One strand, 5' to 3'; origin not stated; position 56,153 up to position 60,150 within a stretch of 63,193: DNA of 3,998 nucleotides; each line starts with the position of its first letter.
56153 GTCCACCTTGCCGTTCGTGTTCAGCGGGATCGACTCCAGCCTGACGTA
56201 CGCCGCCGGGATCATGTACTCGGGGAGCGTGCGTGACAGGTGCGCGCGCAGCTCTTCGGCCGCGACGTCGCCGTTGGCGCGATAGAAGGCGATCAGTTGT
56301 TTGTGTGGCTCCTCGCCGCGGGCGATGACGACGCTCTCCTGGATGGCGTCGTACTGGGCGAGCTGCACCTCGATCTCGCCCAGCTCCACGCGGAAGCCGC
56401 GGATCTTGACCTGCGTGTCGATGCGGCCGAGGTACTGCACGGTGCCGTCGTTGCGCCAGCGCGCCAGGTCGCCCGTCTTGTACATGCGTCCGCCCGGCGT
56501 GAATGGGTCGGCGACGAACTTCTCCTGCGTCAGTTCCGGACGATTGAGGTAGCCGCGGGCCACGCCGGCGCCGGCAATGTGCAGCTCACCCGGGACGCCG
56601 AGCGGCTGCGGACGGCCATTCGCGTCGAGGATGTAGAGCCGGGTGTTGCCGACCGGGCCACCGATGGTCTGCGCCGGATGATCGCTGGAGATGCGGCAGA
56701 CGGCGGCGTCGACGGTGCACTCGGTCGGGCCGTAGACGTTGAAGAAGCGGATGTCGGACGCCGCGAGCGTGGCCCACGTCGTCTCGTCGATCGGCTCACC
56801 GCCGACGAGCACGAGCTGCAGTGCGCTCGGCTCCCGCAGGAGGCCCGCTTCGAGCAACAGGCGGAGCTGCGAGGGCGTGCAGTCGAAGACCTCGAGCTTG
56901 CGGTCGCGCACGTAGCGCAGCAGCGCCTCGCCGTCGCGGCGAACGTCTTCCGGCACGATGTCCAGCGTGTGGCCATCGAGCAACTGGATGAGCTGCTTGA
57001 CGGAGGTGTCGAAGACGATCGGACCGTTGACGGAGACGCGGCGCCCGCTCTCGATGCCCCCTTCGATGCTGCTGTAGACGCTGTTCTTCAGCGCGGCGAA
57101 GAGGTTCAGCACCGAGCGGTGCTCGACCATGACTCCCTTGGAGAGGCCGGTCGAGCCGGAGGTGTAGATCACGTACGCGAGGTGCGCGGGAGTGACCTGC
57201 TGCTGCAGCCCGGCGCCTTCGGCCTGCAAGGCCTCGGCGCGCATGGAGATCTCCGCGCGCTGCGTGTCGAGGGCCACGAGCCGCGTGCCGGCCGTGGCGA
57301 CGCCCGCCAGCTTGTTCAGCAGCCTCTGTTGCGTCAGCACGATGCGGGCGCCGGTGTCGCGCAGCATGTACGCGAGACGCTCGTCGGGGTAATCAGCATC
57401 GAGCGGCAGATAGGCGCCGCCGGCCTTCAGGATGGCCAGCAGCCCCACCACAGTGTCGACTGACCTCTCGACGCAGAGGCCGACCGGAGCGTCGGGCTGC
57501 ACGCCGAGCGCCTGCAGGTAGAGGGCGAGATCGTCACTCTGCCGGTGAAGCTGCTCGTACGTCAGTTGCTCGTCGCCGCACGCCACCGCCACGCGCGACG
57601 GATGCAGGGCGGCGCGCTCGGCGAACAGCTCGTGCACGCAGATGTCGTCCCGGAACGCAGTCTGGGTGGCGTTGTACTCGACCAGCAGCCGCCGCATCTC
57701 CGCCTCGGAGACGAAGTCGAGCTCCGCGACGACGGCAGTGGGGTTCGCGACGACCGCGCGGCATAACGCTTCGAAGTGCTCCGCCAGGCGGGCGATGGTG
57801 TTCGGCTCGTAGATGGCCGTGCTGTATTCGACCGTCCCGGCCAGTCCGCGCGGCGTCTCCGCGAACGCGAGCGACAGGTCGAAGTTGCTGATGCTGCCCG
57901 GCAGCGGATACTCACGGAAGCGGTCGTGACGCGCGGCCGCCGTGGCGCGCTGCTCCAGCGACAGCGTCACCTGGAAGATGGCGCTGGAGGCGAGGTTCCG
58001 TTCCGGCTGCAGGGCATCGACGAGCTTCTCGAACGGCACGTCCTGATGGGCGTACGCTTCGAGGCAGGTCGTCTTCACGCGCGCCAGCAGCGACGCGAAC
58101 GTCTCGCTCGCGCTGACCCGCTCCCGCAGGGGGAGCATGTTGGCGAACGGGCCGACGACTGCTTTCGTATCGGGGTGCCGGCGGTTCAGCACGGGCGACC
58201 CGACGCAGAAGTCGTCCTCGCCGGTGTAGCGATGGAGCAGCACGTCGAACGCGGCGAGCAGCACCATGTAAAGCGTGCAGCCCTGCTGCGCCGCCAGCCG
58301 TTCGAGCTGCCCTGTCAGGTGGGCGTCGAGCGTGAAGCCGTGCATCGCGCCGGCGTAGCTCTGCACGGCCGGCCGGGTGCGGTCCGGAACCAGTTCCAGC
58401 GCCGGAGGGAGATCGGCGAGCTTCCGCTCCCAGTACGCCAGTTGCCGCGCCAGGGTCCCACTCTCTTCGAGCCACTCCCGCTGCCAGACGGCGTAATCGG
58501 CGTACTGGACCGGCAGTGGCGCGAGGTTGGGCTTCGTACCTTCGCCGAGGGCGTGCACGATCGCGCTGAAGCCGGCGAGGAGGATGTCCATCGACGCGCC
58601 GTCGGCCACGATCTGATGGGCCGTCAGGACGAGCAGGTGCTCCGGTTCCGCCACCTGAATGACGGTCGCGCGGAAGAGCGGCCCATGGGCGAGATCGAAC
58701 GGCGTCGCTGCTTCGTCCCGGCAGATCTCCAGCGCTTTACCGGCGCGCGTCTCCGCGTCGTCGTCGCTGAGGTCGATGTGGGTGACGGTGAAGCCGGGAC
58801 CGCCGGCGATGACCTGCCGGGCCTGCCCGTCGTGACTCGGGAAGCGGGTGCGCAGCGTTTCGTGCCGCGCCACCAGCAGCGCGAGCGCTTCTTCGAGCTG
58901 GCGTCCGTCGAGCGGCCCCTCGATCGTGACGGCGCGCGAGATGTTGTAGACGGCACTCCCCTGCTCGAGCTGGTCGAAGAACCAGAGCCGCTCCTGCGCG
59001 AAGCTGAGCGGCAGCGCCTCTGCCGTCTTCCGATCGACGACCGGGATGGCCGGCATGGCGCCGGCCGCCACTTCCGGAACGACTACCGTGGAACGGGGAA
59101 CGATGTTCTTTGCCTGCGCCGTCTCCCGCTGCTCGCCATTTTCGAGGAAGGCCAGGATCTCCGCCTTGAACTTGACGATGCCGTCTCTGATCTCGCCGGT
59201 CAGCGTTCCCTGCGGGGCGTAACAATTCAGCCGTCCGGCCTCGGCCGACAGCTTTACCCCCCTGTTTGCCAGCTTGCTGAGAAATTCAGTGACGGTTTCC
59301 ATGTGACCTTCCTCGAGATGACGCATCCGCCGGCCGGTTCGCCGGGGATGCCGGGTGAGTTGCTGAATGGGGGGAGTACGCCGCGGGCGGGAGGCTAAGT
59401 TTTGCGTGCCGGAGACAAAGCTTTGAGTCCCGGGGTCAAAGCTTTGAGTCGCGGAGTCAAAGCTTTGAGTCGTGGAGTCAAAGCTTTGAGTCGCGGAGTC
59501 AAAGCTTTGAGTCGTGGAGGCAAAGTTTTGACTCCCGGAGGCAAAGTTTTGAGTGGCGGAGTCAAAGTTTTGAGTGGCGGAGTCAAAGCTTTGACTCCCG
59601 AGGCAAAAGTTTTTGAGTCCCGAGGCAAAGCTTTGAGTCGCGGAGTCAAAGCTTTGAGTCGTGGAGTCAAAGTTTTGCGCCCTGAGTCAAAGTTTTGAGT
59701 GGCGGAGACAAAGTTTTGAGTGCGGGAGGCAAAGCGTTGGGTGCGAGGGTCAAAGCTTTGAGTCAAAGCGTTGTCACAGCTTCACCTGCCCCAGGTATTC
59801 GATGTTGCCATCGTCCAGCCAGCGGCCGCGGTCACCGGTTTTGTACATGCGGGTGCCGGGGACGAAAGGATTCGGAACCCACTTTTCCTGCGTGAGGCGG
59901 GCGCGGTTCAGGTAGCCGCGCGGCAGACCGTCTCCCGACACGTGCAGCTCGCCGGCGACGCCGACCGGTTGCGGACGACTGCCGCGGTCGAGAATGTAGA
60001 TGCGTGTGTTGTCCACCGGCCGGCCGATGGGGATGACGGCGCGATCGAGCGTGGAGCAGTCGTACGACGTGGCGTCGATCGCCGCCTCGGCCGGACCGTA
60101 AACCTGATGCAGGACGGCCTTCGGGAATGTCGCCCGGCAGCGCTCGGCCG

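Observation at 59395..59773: An array of about 18 21-bp units, each with a 12-bp palindrome, replaces the 3' end of an NRPS module and sits about 90 nt upstream of the main NRPS start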

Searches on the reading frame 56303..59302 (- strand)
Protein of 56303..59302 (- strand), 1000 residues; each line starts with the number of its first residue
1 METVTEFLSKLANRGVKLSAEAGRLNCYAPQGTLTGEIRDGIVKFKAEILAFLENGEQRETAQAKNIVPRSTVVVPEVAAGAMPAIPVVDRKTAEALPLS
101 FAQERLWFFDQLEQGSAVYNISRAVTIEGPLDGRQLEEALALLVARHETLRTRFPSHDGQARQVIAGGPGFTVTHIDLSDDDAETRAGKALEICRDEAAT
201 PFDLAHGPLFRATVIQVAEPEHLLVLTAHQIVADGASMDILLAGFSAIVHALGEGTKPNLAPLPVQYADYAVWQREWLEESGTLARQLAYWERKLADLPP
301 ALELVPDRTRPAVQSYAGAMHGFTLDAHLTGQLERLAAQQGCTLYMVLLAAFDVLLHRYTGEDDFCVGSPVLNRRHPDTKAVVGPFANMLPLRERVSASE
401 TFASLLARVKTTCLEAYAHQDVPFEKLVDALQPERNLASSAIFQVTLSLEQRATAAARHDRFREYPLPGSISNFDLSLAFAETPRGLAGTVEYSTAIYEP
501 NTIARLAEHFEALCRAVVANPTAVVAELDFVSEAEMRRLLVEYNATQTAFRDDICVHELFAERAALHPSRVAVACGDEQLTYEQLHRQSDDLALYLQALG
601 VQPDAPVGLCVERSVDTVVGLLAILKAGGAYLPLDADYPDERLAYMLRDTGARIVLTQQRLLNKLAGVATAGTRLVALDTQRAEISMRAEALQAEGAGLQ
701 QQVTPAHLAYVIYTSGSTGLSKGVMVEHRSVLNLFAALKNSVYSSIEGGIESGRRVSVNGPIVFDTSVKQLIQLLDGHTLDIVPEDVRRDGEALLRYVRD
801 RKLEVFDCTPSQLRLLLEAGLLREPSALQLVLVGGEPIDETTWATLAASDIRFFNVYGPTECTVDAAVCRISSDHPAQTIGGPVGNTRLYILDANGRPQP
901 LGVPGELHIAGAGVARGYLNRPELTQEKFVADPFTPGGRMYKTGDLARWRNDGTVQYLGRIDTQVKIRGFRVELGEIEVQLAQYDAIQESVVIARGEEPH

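Call 53: find_homologous_proteins(query=window:56303-59302:-, max_evalue=1e-100)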
Query window:56303-59302:- (1000 aa): 6860 proteins with E <= 1e-100 among 8000 candidates; the best 120 are listed.
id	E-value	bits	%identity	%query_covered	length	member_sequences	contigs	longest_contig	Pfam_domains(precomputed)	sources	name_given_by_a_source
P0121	0.0e+0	1693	52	92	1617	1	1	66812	PF00668.26,PF00550.32,PF18563.7,PF00501.35,PF13193.13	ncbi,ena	-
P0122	0.0e+0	1525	57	93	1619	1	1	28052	PF00668.26,PF00550.32,PF00501.35,PF13193.13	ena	-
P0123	0.0e+0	1469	50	75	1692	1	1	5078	PF00668.26,PF00550.32,PF00501.35,PF13193.13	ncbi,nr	ncbi:MAG: amino acid adenylation domain-containing protein, partial [Acidobacteria bacterium]|nr:ami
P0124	0.0e+0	1348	51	88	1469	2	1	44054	PF00668.26,PF00550.32,PF00501.35,PF13193.13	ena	-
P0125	0.0e+0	1279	47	75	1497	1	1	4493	PF00668.26,PF00550.32,PF00501.35,PF13193.13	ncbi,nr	ncbi:MAG: amino acid adenylation domain-containing protein, partial [Acidobacteria bacterium]|nr:ami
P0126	0.0e+0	1264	49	63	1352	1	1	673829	PF00668.26,PF00550.32,PF00501.35,PF13193.13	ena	-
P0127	0.0e+0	1236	41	91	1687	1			PF00668.26,PF00550.32,PF00501.35,PF13193.13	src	-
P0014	0.0e+0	1223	38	100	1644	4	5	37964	PF00668.26,PF00550.32,PF18563.7,PF00501.35,PF13193.13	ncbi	ncbi:MAG: amino acid adenylation domain-containing protein, partial [Thermoanaerobaculia bacterium]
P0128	0.0e+0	1207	54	57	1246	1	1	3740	PF00668.26,PF00550.32,PF00501.35,PF13193.13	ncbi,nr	ncbi:MAG TPA: amino acid adenylation domain-containing protein, partial [Thermoanaerobaculia bacteri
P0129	0.0e+0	1195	47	90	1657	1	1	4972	PF00668.26,PF00550.32,PF00501.35,PF13193.13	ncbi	ncbi:non-ribosomal peptide synthetase, partial [Corallococcus llansteffanensis]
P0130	0.0e+0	1195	43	91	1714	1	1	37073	PF00668.26,PF00550.32,PF00501.35,PF13193.13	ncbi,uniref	ncbi:MAG TPA: amino acid adenylation domain-containing protein, partial [Longimicrobium sp.]|uniref:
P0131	0.0e+0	1194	43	91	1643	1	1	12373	PF00668.26,PF00550.32,PF00501.35,PF13193.13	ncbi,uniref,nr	ncbi:non-ribosomal peptide synthetase, partial [Nostoc sp. WHI]|uniref:non-ribosomal peptide synthet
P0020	0.0e+0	1191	39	100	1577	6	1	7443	PF00668.26,PF00550.32,PF18563.7,PF00501.35,PF13193.13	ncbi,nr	ncbi:MAG TPA: amino acid adenylation domain-containing protein, partial [Blastocatellia bacterium]|n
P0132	0.0e+0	1179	43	92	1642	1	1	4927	PF00668.26,PF00550.32,PF00501.35,PF13193.13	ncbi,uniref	ncbi:MAG TPA: amino acid adenylation domain-containing protein, partial [Archangium sp.]|uniref:amin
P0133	0.0e+0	1175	43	91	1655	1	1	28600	PF00668.26,PF00550.32,PF00501.35,PF13193.13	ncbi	ncbi:MAG: amino acid adenylation domain-containing protein, partial [Pyrinomonadaceae bacterium]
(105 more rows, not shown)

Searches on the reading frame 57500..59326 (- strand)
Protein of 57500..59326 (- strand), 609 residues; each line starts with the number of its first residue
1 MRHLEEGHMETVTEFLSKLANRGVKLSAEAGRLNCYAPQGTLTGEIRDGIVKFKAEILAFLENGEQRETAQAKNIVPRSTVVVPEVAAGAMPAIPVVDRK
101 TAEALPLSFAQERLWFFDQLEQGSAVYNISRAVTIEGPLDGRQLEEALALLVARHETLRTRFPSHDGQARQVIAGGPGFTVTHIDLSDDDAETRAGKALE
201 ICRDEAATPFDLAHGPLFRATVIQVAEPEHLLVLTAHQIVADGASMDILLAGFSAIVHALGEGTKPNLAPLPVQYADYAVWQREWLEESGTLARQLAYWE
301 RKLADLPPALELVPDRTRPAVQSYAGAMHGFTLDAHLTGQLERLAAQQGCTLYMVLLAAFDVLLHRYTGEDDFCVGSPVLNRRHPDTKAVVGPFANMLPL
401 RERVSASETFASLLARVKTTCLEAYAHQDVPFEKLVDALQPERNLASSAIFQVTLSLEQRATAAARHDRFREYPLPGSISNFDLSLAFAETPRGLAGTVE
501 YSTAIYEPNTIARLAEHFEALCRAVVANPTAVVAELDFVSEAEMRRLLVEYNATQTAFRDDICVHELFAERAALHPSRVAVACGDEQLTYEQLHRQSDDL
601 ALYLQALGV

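Call 6: search_protein_families(library=pfam, proteins=[window:57500-59326:-], max_evalue=0.01)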
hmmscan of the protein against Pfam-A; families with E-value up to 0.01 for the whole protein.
window:57500-59326:- (609 aa): 3 families
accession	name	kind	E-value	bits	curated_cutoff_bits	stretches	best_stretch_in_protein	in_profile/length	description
PF00668.25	Condensation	-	3.1e-108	362.8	30.6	1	103-548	3-456/456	Condensation domain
PF18563.6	TubC_N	-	2.1e-15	57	26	1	12-62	1-51/52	TubC N-terminal docking domain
PF00501.34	AMP-binding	-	3.1e-05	23.4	29.9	1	568-609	1-43/384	AMP-binding enzyme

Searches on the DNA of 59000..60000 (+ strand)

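Call 43: search_rna_families(source=window, start=59000, end=60000, threshold=evalue, max_evalue=1)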
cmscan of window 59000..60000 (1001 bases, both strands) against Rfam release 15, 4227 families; matches with E-value up to 1: 6.
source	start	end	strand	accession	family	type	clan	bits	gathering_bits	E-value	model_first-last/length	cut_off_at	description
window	59434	59512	+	RF03694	mir-266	Gene; miRNA;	-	24.2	80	0.048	1-83/83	no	mir-266 microRNA precursor family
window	59457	59552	+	RF03616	MIR1888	Gene; miRNA;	-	22.4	72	0.14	1-101/101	no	MIR1888 microRNA precursor family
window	59421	59504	+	RF00931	mir-879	Gene; miRNA;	-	20.8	90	0.2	1-74/74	no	mir-879 microRNA precursor family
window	59562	59657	+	RF03616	MIR1888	Gene; miRNA;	-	19.9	72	0.72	1-101/101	no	MIR1888 microRNA precursor family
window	59649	59845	-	RF02422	Bp1_738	Gene; sRNA;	-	18.9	45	0.23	1-208/208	no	Burkholderia sRNA Bp1_Cand738_SIPHT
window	59021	59081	-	RF01698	Chloroflexi-1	Gene; sRNA;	-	18.5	80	0.66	1-84/84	no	Chloroflexi-1 RNA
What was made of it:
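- There is no covariation and no Rfam match (call 43).
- Tried and rejected: Only sub-threshold miRNA-like noise was found (call 43).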

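Call 44: search_dna_similar(query=window:59380-59790:+, collection=plasmids, mode=distant, max_evalue=0.001)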
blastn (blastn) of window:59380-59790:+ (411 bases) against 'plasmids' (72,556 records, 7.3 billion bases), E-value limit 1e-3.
No match.
